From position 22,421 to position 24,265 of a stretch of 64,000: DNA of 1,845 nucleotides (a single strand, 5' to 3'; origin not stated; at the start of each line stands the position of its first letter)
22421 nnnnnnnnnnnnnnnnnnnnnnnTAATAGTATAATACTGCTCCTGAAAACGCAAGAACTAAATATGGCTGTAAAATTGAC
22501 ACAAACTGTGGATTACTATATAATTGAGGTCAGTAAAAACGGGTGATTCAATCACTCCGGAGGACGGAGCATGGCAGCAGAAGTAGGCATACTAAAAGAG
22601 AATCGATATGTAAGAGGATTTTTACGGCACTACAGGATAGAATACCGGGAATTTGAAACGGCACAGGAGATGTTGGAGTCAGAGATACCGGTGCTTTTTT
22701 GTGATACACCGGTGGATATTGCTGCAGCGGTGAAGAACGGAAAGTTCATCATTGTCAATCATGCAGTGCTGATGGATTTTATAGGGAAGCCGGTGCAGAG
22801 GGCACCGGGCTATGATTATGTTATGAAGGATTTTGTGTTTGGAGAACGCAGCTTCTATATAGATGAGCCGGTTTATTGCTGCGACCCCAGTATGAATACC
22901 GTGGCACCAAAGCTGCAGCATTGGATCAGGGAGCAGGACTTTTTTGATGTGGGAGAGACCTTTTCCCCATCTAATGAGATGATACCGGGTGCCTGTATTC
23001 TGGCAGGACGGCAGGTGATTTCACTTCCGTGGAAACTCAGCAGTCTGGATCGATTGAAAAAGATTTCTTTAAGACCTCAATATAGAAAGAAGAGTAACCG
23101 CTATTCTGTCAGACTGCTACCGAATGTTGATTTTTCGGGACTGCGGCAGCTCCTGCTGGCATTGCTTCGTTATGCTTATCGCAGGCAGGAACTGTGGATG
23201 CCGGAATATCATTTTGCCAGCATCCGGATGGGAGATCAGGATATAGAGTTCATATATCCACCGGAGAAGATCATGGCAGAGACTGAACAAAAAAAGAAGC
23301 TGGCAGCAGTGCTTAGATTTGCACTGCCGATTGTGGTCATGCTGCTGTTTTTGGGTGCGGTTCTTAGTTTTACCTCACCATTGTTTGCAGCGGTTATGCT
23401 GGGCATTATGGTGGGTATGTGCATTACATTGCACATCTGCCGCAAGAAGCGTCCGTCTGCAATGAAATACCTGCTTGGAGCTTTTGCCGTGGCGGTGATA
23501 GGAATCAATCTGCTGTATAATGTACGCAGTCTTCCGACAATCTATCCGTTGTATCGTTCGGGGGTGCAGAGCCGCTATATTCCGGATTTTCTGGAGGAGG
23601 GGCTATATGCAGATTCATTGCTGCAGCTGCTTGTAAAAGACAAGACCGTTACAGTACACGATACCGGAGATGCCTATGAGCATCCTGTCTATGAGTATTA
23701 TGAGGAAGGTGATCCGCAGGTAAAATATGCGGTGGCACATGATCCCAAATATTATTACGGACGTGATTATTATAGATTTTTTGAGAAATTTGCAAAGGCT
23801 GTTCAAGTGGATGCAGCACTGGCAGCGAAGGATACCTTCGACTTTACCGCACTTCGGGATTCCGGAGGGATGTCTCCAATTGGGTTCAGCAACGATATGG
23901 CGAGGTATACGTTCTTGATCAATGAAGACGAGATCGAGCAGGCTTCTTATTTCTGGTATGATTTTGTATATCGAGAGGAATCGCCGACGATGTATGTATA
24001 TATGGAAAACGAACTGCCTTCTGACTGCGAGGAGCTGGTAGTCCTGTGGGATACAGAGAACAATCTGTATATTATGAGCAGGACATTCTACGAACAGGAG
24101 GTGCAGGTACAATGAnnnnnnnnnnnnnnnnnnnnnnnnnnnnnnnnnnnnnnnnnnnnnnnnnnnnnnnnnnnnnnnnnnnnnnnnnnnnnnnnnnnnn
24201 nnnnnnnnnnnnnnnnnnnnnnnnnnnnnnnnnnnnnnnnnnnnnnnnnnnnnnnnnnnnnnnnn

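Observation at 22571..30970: Operon of large, mostly unclassifiable membrane proteins plus YdjC and YfhO: candidate undescribed extracytoplasmic glycan-tailoring system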

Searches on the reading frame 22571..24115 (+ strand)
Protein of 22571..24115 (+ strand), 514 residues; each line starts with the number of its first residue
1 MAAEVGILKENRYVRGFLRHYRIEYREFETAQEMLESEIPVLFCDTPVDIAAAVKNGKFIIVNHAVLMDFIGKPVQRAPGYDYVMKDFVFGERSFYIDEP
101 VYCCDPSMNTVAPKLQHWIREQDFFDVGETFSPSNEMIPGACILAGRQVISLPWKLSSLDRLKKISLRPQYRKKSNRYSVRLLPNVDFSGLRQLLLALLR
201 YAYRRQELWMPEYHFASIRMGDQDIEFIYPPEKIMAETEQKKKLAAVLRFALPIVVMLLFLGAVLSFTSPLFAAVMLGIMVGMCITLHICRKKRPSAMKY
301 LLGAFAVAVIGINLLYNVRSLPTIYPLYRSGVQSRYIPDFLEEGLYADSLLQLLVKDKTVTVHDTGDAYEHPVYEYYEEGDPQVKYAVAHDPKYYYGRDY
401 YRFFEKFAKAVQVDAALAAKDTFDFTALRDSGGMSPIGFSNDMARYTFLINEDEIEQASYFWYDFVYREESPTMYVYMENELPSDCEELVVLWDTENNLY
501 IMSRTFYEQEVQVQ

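Call 5: search_protein_families(library=pfam, proteins=[window:22571-24115:+], max_evalue=0.1)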
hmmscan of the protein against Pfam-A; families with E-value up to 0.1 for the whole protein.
window:22571-24115:+ (514 aa): 3 families
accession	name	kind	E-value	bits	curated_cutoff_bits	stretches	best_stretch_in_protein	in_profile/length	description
PF07695.17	7TMR-DISM_7TM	-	0.00098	19.5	29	1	243-318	95-174/205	7TM diverse intracellular signalling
PF19554.4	DUF6077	-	0.039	13.2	27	1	240-311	284-346/354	Family of unknown function (DUF6077)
PF03649.18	UPF0014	-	0.042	13.7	22.6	1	241-314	27-102/242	Uncharacterised protein family (UPF0014)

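Call 6: search_protein_families(library=ncbifam, proteins=[window:22571-24115:+], max_evalue=0.1)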
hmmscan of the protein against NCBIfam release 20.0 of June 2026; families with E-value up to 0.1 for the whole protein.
window:22571-24115:+ (514 aa): 0 families

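Call 7: find_homologous_proteins(query=window:22571-24115:+)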
Query window:22571-24115:+ (514 aa): 16 proteins with E <= 0.001 among 8000 candidates.
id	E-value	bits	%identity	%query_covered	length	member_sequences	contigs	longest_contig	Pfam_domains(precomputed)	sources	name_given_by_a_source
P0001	0.0e+0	1163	99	100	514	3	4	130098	-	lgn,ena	-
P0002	1.1e-241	821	68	99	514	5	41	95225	-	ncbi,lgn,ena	-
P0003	2.3e-232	790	66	100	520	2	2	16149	-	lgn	-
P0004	4.7e-228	776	64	100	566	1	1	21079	-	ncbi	-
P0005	1.3e-227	775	64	99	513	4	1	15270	-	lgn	-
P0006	3.2e-227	774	64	99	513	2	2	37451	-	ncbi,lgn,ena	-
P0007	2.6e-223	761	64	99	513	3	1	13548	-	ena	-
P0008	1.8e-213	728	62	99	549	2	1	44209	-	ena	-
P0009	4.8e-152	526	47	99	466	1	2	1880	-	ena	-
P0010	5.0e-147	509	47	99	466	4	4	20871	-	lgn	-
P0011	1.7e-145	504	46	99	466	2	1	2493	-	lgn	-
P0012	6.9e-144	499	45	100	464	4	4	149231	-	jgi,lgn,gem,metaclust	metaclust:\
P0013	3.3e-142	493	46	99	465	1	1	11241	-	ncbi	-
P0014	9.5e-142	492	43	100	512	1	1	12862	-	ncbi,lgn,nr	ncbi:MAG: hypothetical protein GX567_07690 [Clostridia bacterium]|nr:hypothetical protein [Clostridi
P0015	1.1e-141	491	44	100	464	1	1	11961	-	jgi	-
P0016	9.8e-140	485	43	100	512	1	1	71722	-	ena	-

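Call 10: find_encoding_contigs(protein=P0002, flank=10000, max_places=4)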
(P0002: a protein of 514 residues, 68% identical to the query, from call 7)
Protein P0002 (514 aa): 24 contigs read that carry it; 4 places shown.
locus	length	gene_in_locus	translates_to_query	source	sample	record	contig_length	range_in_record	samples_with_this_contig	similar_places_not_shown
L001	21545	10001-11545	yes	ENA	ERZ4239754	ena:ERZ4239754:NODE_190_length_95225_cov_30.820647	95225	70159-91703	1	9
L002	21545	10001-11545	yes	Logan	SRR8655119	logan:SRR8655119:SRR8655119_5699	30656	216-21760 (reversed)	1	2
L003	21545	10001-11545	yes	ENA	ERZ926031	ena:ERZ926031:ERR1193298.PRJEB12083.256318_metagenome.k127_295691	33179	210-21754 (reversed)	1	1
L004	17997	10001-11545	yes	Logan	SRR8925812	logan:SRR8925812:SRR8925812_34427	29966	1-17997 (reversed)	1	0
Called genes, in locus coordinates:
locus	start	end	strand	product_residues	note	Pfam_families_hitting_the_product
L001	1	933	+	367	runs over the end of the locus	PF01041:DegT_DnrJ_EryC1, PF00155:Aminotran_1_2, PF00266:Aminotran_5 (faint), PF01212:Beta_elim_lyase (weak)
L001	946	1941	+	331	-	PF00535:Glycos_transf_2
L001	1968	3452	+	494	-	PF01943:Polysacc_synt, PF13440:Polysacc_synt_3 (faint)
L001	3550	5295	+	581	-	PF01554:MatE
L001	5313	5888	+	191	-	PF00583:Acetyltransf_1 (weak), PF13508:Acetyltransf_7 (faint)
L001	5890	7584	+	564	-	PF07228:SpoIIE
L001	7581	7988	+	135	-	PF13581:HATPase_c_2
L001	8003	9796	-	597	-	-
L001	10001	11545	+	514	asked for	-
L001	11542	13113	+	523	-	-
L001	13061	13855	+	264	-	PF04794:YdjC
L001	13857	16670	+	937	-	PF09586:YfhO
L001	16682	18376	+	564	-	-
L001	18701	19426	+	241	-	PF00072:Response_reg, PF04397:LytTR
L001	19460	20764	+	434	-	PF14501:HATPase_c_5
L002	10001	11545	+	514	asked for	-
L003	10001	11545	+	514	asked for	-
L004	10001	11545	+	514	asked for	-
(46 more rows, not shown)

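Call 18: search_solved_structures(query=A1, max_evalue=10, show_alignments=2)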
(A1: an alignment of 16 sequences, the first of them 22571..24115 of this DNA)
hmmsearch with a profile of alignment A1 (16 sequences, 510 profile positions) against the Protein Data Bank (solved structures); distinct sequences matched with E-value up to 10: 0.

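Call 25: predict_structure(alignment_id=A1)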
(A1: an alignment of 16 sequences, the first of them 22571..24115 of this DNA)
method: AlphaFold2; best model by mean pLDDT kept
length: 514 residues; sequences in the alignment: 16
mean_pLDDT: 74.8   pTM: 0.49
mean pLDDT of the five models: 74.8, 74.1, 73.0, 72.6, 71.0
residues with pLDDT >= 90: 98; 70-90: 246; 50-70: 125; < 50: 45
segments of 3 or more residues with pLDDT < 50: 217-226, 318-325, 328-344, 458-462
pLDDT, mean of each block of 10 residues (from residue 1): 83 91 91 92 92 93 94 85 60 73 86 90 86 82 92 89 73 72 80 85 85 53 50 75 77 73 66 71 72 65 70 55 46 40 57 86 76 60 62 67 86 88 81 74 56 52 52 76 85 87 88 68
secondary structure, 60 per line:
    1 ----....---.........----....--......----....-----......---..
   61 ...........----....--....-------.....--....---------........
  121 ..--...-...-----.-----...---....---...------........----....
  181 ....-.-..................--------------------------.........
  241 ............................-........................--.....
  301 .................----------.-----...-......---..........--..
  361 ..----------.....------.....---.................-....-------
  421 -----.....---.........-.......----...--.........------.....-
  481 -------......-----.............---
elements in order: E5-8 H12-20 E25-28 H31-36 E41-44 H50-55 E59-63 H64-71 E76-79 E82-85 E93-97 E100-103 H113-122 E125-127 E129-131 E143-145 E149-152 E165-172 E177-184 H188-205 H232-267 H270-293 H296-317 H338-343 H347-355 E359-362 E373-377 E384-388 H392-407 E410-413 H426-430 E434-439 H444-450 H460-468 E475-479 E488-493 E499-503 H504-511

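Call 31: fold_search(model_id=the predicted structure, library=pdb)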
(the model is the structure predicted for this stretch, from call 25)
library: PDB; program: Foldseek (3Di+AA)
matches with E <= 10: 330; with E <= 0.001: 0
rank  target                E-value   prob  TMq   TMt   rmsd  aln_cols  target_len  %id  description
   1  2ywj                  4.7e-03  0.99  0.19  0.45   5.4       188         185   13  Crystal structure of uncharacterized conserved protein from Methanocaldococcus jannaschii (released 2007-10-23)
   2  2ywd                  5.9e-03  0.99  0.22  0.52   5.7       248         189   10  Crystal structure of glutamine amidotransferase (released 2007-10-23)
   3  2nv0_B                2.8e-02  0.96  0.22  0.51   5.6       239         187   10  Structure of the glutaminase subunit Pdx2 (YaaE) of PLP synthase from Bacillus subtilis (released 2006-12-05)
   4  7mo6_A                3.3e-02  0.92  0.20  0.19   6.1       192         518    9  Guanosine Monophosphate Synthase from Aspergillus fumigatus Af293 (released 2022-02-16)
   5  2nv0_A                3.5e-02  0.94  0.22  0.49   5.7       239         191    8  Structure of the glutaminase subunit Pdx2 (YaaE) of PLP synthase from Bacillus subtilis (released 2006-12-05)
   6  3rht_A                5.0e-02  0.41  0.15  0.27   9.2       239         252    5  Crystal structure of type 1 glutamine amidotransferase (GATase1)-like protein from Planctomyces limnophilus (released 2011-04-27)
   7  6ns0_A                5.0e-02  0.06  0.08  0.08  16.8       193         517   12  Crystal Structure of Lysyl-tRNA Synthetase from Chlamydia trachomatis complexed with L-lysine and Cladosporin (released 2019-02-06)
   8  6o3f_B                5.0e-02  0.05  0.07  0.07  17.6       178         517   12  Crystal Structure of Lysyl-tRNA Synthetase from Chlamydia trachomatis with complexed with L-lysine and a difluoro cycl (released 2019-03-27)
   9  4gud_A                6.6e-02  0.87  0.19  0.43   7.0       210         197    8  Crystal Structure of Amidotransferase HisH from Vibrio cholerae (released 2012-09-12)
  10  1y3h_B                1.3e-01  0.16  0.11  0.19  17.0       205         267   10  Crystal Structure of Inorganic Polyphosphate/ATP-NAD kinase from Mycobacterium tuberculosis (released 2005-01-18)
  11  2o48                  2.8e-01  0.57  0.10  0.14   5.7        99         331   11  Crystal structure of Mammalian Dimeric Dihydrodiol Dehydrogenase (released 2007-07-31)
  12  2ho5_B                3.0e-01  0.09  0.13  0.19  16.2       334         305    9  Crystal structure of Oxidoreductase, Gfo/Idh/MocA family from Streptococcus pneumoniae (released 2006-09-12)
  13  7kzi_A                3.1e-01  0.02  0.07  0.06  22.8       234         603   12  Intermediate state (QQQ) of near full-length DnaK alternatively fused with a substrate peptide (released 2021-05-12)
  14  4iq0_A                3.7e-01  0.08  0.13  0.19  15.9       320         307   10  Crystal structure of oxidoreductase, Gfo/Idh/MocA family from Streptococcus pneumoniae with reductive methylated Lysin (released 2013-01-23)
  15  1m4v_B                3.7e-01  0.02  0.06  0.11  16.4       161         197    9  Crystal structure of SET3, a superantigen-like protein from Staphylococcus aureus (released 2002-07-17)
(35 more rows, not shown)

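Call 43: find_related_loci(query=A1, collection=genome_contigs, flank=10000)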
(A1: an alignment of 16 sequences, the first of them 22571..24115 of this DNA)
Query A1 (514 aa) in genome_contigs; peptide patterns used: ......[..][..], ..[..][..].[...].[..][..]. (x = any residue, [..] = any of these).
68 stretches matched a pattern; 6 encode a relative of the query (tblastn E <= 1e-3); 6 distinct loci.
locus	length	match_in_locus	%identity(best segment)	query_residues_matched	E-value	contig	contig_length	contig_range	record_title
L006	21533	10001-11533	65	1-511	0e+0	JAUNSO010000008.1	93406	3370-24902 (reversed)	MAG: bacterium isolate S4R_St_43 NODE_79_length_93406_cov_24.864961, whole genome shotgun sequence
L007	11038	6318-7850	64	1-511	0e+0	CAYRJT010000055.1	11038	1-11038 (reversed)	MAG TPA_asm: uncultured Lachnospiraceae bacterium isolate SRP192927_co1_119 genome assembly, contig: NODE_14215_length_1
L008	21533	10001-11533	68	1-511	0e+0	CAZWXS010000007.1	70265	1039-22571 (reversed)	MAG TPA_asm: uncultured Lachnospiraceae bacterium isolate SRP192927_co2_476 genome assembly, contig: NODE_288_length_702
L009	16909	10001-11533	64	1-511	0e+0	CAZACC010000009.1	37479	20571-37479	MAG TPA_asm: uncultured Lachnospiraceae bacterium isolate SRP192927_co4_433 genome assembly, contig: NODE_1598_length_37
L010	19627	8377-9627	61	1-417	7e-163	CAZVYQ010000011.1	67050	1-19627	MAG TPA_asm: uncultured Lachnospiraceae bacterium isolate SRP192927_co1_508 genome assembly, contig: NODE_475_length_670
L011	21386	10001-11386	45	1-512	3e-138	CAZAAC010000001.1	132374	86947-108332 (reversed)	MAG TPA_asm: uncultured Lachnospiraceae bacterium isolate SRP192927_co3_133 genome assembly, contig: NODE_123_length_132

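Call 44: find_encoding_contigs(protein=P0012, flank=10000, max_places=1)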
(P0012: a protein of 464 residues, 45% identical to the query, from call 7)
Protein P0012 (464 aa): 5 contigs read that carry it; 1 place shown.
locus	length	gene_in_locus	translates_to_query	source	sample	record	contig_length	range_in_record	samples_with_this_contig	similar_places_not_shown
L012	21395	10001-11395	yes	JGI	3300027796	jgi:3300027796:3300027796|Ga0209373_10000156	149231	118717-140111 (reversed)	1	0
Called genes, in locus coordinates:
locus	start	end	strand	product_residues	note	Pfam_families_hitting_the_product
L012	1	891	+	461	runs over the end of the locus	PF02397:Bac_transf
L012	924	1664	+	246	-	PF00535:Glycos_transf_2, PF13641:Glyco_tranf_2_3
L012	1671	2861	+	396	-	PF20706:GT4-conflict, PF00534:Glycos_transf_1, PF13692:Glyco_trans_1_4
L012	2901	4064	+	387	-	PF13439:Glyco_transf_4, PF13477:Glyco_trans_4_2 (faint), PF00534:Glycos_transf_1, PF13692:Glyco_trans_1_4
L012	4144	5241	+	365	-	PF01041:DegT_DnrJ_EryC1, PF00155:Aminotran_1_2 (weak), PF01053:Cys_Met_Meta_PP (weak), PF01212:Beta_elim_lyase (weak)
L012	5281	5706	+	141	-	PF05523:FdtA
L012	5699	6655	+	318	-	PF00535:Glycos_transf_2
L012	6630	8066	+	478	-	PF01943:Polysacc_synt, PF13440:Polysacc_synt_3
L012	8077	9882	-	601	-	-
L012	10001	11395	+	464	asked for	-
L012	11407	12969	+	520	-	-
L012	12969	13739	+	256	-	PF04794:YdjC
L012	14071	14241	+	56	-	-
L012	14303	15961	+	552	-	-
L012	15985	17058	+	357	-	PF19554:DUF6077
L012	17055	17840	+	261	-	-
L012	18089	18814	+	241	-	PF00072:Response_reg, PF04397:LytTR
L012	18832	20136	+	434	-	PF02518:HATPase_c (weak), PF14501:HATPase_c_5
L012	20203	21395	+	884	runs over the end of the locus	PF09586:YfhO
